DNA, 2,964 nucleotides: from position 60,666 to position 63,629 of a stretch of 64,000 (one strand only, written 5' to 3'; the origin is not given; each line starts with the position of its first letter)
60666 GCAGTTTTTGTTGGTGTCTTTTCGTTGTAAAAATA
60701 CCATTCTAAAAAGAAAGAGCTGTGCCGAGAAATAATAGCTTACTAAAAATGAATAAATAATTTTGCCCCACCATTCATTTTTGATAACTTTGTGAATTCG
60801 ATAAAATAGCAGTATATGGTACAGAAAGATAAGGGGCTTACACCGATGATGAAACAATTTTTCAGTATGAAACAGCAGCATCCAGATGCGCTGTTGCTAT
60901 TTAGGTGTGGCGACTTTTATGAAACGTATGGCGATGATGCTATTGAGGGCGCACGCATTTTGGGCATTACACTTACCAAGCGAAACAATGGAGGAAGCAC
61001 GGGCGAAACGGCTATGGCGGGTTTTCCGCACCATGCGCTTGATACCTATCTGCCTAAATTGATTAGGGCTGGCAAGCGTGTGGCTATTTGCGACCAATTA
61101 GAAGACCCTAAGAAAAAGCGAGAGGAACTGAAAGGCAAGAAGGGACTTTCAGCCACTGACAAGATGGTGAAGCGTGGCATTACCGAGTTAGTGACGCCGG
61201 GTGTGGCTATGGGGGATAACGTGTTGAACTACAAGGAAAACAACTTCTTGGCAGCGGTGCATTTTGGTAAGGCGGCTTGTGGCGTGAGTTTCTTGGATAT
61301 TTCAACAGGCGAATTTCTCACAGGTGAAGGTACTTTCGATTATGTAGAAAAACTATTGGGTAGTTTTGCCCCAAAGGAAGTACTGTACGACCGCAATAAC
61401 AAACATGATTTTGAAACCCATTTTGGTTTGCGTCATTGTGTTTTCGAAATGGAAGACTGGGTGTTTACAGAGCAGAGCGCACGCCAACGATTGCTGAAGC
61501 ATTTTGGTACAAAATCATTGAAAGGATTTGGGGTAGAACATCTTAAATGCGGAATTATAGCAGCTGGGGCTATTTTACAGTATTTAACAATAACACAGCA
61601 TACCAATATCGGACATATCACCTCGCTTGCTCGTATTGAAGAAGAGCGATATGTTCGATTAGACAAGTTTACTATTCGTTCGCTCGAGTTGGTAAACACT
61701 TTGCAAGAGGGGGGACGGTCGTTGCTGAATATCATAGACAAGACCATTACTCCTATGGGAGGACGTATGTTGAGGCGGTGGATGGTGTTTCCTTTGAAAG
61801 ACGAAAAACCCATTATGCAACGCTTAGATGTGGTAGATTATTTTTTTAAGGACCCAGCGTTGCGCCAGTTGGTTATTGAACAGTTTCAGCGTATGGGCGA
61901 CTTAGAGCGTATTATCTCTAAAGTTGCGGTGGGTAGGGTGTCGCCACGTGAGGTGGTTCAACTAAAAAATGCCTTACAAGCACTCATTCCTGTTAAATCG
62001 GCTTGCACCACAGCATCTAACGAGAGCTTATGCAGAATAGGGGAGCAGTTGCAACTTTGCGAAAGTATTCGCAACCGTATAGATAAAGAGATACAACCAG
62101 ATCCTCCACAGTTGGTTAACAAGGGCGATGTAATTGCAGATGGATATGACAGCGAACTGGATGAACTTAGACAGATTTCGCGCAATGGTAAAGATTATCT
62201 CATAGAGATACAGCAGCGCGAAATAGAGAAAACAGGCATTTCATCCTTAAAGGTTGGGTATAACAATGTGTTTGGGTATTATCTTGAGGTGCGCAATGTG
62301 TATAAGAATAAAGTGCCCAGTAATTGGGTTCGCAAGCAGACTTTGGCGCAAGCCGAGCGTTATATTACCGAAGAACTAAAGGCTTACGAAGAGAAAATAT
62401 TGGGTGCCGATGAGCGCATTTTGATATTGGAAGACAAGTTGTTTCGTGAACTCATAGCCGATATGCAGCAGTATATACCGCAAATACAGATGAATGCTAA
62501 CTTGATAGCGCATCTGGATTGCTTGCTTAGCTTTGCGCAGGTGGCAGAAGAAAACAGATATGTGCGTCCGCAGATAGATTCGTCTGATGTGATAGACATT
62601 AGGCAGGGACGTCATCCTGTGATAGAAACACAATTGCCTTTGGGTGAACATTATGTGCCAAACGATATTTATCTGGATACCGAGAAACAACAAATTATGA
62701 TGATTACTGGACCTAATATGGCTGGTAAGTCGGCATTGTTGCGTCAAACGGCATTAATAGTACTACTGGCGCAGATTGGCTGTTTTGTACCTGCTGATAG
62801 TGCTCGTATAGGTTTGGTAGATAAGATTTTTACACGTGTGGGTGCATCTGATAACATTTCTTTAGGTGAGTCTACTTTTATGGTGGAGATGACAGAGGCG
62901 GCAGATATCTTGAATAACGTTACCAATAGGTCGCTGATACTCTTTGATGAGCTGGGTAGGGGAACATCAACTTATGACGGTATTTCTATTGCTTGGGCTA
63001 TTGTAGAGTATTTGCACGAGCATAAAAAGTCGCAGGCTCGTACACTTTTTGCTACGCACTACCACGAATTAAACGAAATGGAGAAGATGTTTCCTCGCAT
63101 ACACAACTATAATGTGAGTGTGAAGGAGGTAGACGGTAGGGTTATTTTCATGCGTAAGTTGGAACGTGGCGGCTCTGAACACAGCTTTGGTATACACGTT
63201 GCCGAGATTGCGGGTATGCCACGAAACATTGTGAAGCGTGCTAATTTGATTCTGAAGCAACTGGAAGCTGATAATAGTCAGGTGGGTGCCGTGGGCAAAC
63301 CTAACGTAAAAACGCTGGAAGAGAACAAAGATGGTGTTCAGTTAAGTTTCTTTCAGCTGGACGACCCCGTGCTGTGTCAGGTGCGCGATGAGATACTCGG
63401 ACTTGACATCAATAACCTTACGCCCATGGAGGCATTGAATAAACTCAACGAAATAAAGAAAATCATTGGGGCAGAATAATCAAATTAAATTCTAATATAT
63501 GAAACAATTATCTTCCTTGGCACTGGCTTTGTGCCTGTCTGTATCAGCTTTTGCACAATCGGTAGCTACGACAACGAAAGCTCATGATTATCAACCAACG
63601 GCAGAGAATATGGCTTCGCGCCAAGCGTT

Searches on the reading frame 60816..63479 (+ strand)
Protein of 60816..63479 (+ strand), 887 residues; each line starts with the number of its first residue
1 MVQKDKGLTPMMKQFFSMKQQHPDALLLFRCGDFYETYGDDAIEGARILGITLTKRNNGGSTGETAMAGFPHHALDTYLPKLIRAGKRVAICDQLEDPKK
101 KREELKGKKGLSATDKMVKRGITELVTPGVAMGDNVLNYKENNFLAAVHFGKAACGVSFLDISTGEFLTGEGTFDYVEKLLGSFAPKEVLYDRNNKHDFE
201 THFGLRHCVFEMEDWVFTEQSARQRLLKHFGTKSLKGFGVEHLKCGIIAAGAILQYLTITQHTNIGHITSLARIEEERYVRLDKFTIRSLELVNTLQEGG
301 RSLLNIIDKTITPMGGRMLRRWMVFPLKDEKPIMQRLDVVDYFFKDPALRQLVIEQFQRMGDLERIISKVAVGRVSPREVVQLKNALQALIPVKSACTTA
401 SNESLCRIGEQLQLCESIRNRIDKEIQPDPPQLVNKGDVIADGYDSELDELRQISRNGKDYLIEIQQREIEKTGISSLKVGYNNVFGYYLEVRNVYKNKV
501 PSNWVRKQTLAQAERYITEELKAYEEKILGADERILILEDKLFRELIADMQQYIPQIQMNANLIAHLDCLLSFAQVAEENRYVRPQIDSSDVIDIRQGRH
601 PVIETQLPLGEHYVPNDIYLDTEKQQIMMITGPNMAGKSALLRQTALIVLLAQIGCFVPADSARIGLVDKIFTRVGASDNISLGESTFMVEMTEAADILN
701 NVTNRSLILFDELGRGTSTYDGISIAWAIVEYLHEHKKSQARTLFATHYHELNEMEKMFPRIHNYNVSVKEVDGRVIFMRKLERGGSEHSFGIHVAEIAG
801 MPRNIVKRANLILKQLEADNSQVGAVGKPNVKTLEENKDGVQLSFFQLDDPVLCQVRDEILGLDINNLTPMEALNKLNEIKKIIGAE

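Call 37: search_protein_families(library=pfam, proteins=[window:60816-63479:+], max_evalue=0.00001)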
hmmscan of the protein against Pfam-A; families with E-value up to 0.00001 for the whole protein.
window:60816-63479:+ (887 aa): 5 families
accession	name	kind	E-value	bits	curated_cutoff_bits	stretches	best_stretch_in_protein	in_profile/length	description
PF00488.27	MutS_V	-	5.9e-82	274.6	30.2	1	628-817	1-188/188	MutS domain V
PF05192.23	MutS_III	-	4.7e-49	167.8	34.1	1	286-574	2-194/194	MutS domain III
PF01624.25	MutS_I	-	5.9e-39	133.2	20.6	1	9-132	1-110/113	MutS domain I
PF05190.23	MutS_IV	-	3.7e-28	98.1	22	1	443-533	1-91/92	MutS family domain IV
PF05188.22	MutS_II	-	9.8e-26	91.2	25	1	143-268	1-132/133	MutS domain II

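Call 49: find_encoding_contigs(protein=window:60816-63479:+, flank=10000, max_places=4)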
Protein window:60816-63479:+ (887 aa): 21 contigs read that carry it; 4 places shown.
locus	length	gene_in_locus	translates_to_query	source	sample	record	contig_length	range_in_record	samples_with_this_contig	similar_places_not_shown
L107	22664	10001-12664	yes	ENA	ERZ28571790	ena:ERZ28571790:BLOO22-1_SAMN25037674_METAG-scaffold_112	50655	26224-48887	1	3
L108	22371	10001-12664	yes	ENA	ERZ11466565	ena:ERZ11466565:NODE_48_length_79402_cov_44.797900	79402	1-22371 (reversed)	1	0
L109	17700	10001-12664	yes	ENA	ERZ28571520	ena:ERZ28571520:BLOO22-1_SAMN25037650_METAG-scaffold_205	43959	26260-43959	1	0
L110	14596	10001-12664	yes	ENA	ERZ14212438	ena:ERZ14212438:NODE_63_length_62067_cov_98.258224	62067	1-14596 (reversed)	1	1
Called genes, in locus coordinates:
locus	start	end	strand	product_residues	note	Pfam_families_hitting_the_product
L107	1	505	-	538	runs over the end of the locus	PF14322:SusD-like_3, PF07980:SusD_RagB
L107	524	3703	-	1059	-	PF13620:CarboxypepD_reg, PF13715:CarbopepD_reg_2, PF07715:Plug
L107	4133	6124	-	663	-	-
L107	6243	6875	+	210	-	PF14127:DUF4294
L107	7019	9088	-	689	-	PF07697:7TMR-HDED, PF07698:7TM-7TMR_HD, PF01966:HD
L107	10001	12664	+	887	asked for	PF01624:MutS_I, PF05188:MutS_II, PF05192:MutS_III, PF05190:MutS_IV, PF00488:MutS_V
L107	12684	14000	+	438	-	PF01120:Alpha_L_fucos, PF14871:GHL6 (weak)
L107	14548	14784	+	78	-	-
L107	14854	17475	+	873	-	-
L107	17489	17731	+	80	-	-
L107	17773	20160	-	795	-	PF00703:Glyco_hydro_2, PF02836:Glyco_hydro_2_C, PF16355:DUF4982, PF18565:Glyco_hydro2_C5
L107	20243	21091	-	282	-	PF01790:LGT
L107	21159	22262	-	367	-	PF01926:MMR_HSR1, PF02421:FeoB_N, PF06071:YchF-GTPase_C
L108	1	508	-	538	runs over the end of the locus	PF14322:SusD-like_3, PF07980:SusD_RagB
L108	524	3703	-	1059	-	PF13620:CarboxypepD_reg, PF13715:CarbopepD_reg_2, PF07715:Plug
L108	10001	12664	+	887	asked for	PF01624:MutS_I, PF05188:MutS_II, PF05192:MutS_III, PF05190:MutS_IV, PF00488:MutS_V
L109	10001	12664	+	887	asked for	PF01624:MutS_I, PF05188:MutS_II, PF05192:MutS_III, PF05190:MutS_IV, PF00488:MutS_V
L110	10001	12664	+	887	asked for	PF01624:MutS_I, PF05188:MutS_II, PF05192:MutS_III, PF05190:MutS_IV, PF00488:MutS_V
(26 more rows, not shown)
